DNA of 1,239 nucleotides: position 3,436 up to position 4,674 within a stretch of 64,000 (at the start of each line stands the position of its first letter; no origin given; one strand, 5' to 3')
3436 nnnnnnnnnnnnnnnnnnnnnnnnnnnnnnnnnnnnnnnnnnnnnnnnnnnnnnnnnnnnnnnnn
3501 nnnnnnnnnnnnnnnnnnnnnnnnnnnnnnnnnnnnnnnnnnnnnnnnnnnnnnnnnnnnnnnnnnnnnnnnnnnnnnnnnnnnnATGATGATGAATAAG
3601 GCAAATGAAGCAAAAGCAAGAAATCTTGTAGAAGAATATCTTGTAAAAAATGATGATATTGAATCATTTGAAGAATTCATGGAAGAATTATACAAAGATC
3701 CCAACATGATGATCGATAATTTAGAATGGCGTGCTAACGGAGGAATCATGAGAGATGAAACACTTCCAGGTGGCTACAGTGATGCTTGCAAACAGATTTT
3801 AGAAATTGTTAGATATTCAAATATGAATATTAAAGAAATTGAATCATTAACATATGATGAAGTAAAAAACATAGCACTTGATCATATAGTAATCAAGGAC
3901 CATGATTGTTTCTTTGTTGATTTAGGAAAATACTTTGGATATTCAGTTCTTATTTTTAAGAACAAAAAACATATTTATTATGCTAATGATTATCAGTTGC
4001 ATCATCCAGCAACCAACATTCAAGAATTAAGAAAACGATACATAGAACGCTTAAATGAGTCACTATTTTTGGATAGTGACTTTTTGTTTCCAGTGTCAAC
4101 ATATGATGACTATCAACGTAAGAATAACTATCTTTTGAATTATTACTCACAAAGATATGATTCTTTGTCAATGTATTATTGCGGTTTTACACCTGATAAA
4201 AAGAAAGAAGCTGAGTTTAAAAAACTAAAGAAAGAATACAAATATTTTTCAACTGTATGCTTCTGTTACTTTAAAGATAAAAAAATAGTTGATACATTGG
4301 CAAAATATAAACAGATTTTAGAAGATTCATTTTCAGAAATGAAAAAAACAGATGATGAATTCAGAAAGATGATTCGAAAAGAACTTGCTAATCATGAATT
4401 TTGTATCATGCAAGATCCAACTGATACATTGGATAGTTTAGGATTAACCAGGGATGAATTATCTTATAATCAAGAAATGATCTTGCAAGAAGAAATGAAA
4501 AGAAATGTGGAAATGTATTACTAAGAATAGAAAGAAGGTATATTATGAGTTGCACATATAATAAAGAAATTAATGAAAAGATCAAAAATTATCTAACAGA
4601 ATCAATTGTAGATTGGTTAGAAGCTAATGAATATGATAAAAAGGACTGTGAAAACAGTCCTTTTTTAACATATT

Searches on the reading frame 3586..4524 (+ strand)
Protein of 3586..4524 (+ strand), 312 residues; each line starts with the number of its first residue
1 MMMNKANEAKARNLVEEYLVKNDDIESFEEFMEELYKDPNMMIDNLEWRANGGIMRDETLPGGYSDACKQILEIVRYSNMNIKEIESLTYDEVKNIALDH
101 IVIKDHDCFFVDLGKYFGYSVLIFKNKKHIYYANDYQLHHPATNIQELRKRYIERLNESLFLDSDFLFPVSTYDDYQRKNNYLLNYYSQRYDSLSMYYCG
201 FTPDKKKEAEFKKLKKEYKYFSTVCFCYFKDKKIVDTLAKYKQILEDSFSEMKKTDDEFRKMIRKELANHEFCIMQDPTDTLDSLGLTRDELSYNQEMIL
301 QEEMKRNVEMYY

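Call 31: search_protein_families(library=phrogs, proteins=[window:3586-4524:+], max_evalue=0.01)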
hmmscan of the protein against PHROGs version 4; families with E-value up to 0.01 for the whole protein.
window:3586-4524:+ (312 aa): 0 families

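Call 38: search_protein_families(library=pfam, proteins=[window:3586-4524:+], max_evalue=0.01)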
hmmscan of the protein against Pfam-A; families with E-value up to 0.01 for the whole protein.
window:3586-4524:+ (312 aa): 1 family
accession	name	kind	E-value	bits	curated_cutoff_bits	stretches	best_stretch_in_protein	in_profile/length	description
PF24692.1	DUF7659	-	2.3e-10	41.1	27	1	207-298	32-125/135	Family of unknown function (DUF7659)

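Call 63: search_dna_similar(query=window:3586-4524:+, collection=phages, mode=protein, max_rows=10, max_evalue=0.001)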
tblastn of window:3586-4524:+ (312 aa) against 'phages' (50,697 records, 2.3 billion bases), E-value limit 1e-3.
No match.
